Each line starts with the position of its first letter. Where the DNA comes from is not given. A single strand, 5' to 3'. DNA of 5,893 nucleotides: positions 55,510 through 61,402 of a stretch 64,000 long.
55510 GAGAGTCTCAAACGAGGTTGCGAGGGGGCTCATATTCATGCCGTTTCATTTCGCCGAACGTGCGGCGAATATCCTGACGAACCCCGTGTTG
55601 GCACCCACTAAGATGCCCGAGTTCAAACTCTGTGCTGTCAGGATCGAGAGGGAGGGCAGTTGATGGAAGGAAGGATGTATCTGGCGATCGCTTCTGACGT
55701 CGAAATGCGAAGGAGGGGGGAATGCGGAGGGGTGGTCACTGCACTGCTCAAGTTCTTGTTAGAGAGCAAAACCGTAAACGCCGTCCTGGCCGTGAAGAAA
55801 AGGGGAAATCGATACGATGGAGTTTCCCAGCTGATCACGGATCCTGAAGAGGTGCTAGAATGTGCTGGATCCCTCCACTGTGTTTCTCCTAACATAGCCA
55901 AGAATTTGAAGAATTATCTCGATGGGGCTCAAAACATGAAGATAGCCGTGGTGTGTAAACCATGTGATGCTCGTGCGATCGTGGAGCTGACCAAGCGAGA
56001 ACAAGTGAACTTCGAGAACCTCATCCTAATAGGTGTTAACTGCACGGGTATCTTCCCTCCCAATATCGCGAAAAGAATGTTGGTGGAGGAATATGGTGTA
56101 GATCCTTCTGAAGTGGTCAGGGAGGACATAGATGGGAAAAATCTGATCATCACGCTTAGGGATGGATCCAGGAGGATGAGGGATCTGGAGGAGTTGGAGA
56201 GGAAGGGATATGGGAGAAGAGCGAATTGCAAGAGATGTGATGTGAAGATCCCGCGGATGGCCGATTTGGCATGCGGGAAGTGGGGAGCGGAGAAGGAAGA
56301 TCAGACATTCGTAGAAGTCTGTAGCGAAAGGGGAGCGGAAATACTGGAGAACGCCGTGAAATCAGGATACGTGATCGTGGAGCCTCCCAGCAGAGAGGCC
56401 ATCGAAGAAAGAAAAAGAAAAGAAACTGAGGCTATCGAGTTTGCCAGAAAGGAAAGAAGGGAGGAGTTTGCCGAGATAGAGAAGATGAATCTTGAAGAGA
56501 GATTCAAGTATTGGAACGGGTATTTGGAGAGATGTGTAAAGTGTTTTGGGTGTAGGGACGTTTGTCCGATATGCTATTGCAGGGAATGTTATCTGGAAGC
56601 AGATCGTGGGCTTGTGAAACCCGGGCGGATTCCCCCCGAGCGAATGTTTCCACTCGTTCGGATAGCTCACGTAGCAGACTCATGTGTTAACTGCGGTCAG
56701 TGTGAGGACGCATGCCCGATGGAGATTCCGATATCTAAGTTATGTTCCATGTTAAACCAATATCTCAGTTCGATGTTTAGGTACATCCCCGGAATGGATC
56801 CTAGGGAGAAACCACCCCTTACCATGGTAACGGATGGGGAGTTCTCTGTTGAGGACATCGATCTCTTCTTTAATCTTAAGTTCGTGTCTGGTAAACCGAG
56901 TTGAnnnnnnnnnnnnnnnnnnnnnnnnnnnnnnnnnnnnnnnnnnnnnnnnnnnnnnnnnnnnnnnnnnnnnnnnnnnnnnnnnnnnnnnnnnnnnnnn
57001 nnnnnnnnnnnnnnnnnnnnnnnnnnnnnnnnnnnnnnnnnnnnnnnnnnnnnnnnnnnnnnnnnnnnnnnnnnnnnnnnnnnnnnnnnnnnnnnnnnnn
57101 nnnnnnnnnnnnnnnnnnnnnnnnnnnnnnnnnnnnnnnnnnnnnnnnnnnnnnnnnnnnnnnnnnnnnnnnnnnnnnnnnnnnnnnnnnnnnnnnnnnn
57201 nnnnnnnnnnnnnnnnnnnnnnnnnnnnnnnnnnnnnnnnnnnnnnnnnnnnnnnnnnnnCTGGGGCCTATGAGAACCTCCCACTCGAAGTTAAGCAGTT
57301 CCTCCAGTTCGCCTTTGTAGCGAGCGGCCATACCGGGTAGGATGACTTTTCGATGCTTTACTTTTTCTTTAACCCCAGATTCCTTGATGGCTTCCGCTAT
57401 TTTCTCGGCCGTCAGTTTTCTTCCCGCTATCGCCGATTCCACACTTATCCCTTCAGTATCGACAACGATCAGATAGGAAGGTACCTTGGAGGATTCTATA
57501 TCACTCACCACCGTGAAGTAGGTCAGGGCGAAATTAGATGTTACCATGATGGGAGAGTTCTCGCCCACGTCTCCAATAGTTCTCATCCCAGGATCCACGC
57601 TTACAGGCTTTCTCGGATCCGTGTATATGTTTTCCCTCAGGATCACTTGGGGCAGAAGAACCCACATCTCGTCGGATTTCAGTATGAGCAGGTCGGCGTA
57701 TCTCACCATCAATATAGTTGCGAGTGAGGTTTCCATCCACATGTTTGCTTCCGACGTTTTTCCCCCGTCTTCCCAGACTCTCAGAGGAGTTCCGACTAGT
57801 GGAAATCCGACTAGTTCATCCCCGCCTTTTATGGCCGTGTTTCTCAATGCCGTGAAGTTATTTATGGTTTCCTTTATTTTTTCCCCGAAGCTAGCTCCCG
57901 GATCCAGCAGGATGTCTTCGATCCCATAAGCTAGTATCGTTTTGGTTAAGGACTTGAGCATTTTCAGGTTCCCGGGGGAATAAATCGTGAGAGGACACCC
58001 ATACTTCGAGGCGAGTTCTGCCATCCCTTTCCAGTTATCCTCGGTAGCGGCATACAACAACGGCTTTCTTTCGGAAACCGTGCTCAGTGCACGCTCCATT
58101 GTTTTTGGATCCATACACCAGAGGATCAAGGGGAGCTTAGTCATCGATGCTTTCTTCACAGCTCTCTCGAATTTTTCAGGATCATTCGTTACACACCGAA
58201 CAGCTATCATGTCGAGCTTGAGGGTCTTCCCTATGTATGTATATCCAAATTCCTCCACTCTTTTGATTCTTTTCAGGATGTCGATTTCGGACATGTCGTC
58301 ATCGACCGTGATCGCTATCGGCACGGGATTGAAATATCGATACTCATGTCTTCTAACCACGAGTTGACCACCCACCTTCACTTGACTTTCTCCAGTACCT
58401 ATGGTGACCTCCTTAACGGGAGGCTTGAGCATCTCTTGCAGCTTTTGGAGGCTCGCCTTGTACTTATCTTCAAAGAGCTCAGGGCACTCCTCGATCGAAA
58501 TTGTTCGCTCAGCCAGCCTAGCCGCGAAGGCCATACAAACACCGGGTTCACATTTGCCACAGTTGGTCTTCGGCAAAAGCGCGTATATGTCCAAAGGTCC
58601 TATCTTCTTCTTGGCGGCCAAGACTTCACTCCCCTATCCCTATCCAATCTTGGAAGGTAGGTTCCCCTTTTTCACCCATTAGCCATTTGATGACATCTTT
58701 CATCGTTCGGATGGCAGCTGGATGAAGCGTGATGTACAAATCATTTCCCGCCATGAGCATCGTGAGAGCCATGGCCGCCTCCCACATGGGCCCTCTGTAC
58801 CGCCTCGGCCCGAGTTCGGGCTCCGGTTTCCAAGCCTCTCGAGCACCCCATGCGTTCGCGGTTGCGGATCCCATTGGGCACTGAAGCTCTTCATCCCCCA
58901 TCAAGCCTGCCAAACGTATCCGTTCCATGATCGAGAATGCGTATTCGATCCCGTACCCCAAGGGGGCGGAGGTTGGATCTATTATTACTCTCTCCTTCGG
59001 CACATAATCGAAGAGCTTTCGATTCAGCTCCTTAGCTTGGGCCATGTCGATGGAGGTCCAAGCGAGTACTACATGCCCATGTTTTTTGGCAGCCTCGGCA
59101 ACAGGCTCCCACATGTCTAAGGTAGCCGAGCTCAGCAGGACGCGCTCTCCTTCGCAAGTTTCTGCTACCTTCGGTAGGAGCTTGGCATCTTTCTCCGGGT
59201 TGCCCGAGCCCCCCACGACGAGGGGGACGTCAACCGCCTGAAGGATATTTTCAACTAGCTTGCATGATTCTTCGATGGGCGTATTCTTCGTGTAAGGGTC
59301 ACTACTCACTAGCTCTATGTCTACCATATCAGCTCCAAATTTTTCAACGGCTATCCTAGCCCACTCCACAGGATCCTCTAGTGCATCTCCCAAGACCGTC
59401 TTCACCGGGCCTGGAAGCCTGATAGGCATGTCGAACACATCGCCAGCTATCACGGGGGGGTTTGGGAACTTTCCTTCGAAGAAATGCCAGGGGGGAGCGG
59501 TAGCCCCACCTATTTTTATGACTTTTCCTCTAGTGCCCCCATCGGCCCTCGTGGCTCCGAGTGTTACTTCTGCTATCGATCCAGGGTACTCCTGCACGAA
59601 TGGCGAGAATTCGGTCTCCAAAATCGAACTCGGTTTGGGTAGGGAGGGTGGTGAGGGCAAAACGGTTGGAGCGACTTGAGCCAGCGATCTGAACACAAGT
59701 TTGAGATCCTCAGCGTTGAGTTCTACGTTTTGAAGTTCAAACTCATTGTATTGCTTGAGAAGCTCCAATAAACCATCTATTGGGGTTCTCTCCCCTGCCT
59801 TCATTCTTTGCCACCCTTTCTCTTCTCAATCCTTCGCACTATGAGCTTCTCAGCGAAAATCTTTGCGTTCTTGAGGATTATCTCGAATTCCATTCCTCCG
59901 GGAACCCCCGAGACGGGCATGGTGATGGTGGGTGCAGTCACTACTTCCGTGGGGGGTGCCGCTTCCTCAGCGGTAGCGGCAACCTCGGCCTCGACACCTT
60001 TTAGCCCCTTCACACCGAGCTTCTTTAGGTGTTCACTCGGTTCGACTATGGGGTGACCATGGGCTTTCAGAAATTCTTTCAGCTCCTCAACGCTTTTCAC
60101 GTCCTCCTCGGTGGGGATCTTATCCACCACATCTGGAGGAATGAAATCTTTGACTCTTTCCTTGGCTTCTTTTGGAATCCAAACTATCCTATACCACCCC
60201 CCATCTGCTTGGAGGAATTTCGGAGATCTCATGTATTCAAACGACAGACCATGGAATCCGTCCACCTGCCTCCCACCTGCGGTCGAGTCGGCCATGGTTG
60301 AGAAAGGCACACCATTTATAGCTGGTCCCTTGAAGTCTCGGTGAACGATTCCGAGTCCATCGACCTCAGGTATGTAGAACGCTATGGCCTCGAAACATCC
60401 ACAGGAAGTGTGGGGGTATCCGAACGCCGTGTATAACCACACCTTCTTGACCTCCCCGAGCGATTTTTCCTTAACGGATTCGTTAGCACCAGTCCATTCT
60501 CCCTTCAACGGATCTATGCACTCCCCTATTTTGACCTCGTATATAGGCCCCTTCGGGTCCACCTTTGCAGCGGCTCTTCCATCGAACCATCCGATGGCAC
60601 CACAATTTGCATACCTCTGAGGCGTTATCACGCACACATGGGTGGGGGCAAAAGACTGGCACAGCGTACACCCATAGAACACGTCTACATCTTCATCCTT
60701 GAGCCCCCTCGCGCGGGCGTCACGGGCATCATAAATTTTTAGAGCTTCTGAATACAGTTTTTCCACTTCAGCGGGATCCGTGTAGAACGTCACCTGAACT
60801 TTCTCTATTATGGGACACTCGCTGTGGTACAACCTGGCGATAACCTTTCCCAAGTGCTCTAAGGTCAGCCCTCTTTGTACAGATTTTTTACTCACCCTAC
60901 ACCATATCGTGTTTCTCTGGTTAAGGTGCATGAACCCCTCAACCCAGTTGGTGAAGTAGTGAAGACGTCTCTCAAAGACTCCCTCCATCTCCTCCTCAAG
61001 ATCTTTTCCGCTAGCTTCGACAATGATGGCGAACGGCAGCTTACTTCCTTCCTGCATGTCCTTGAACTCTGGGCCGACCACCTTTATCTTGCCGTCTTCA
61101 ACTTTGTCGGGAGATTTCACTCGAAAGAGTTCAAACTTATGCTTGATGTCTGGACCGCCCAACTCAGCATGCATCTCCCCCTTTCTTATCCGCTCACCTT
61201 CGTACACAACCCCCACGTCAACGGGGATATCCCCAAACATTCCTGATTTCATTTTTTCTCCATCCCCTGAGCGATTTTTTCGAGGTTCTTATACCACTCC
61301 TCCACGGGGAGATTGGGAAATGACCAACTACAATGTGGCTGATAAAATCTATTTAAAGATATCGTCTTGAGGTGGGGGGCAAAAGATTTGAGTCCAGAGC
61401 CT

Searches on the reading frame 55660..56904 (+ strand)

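Call 22: search_protein_families(library=pfam, proteins=[window:55660-56904:+], max_evalue=0.01)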
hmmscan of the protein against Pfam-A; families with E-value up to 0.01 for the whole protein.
window:55660-56904:+ (414 aa): 11 families
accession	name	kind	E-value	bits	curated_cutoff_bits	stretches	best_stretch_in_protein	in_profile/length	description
PF04432.18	FrhB_FdhB_C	-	1.2e-34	119.8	23.3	1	93-244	2-148/150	Coenzyme F420 hydrogenase/dehydrogenase, beta subunit C terminus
PF04422.18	FrhB_FdhB_N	-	4.8e-23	81.5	22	1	6-79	1-74/78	Coenzyme F420 hydrogenase/dehydrogenase, beta subunit N-term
PF13183.11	Fer4_8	-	3.6e-06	27.9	27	1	289-356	2-68/68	4Fe-4S dicluster domain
PF12838.12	Fer4_7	-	4.1e-05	24.4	27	0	291-355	1-51/52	4Fe-4S dicluster domain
PF12797.12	Fer4_2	-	5.3e-05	23.4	24.5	1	335-353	3-21/22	4Fe-4S binding domain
PF13187.11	Fer4_9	-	0.00023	21.6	27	1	291-355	1-50/52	4Fe-4S dicluster domain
PF00037.32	Fer4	-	0.00023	21.3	21.1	1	339-355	5-21/24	4Fe-4S binding domain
PF12837.12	Fer4_6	-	0.00028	21.1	25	1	335-355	2-22/24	4Fe-4S binding domain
PF12800.12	Fer4_4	-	0.0016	19.1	24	1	340-354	2-16/17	4Fe-4S binding domain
PF13534.11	Fer4_17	-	0.0019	19.2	22.2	1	291-356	1-60/61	4Fe-4S dicluster domain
PF13237.11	Fer4_10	-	0.0023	18.3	25.5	1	338-354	5-21/53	4Fe-4S dicluster domain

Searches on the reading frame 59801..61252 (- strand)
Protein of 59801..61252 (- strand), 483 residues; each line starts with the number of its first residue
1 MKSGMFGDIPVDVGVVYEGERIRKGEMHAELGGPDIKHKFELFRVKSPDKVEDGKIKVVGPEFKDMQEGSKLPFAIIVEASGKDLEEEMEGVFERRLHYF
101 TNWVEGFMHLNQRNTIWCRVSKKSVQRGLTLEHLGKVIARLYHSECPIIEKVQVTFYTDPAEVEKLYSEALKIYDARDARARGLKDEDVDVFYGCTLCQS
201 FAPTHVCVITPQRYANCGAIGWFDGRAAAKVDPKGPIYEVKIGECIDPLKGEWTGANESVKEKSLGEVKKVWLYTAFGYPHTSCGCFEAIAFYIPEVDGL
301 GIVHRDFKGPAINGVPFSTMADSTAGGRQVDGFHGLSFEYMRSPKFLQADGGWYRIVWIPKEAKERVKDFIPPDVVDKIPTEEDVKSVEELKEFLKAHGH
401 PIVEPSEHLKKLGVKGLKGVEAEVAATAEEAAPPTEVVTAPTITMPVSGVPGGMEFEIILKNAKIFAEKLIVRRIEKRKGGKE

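Call 85: find_encoding_contigs(protein=window:59801-61252:-, flank=10000, max_places=4)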
Protein window:59801-61252:- (483 aa): 4 contigs read that carry it; 1 place shown.
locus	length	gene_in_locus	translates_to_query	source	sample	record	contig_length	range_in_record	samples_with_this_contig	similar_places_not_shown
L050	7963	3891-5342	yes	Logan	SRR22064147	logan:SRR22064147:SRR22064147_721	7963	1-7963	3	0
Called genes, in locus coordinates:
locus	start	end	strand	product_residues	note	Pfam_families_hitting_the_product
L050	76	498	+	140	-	-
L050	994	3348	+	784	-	PF03063:Prismane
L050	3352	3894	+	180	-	PF02552:CO_dh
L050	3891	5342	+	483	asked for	PF03598:CdhC, PF19436:ACS_CODH_B_C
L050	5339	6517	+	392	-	PF03599:CdhD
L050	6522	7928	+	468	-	PF04060:FeS, PF03599:CdhD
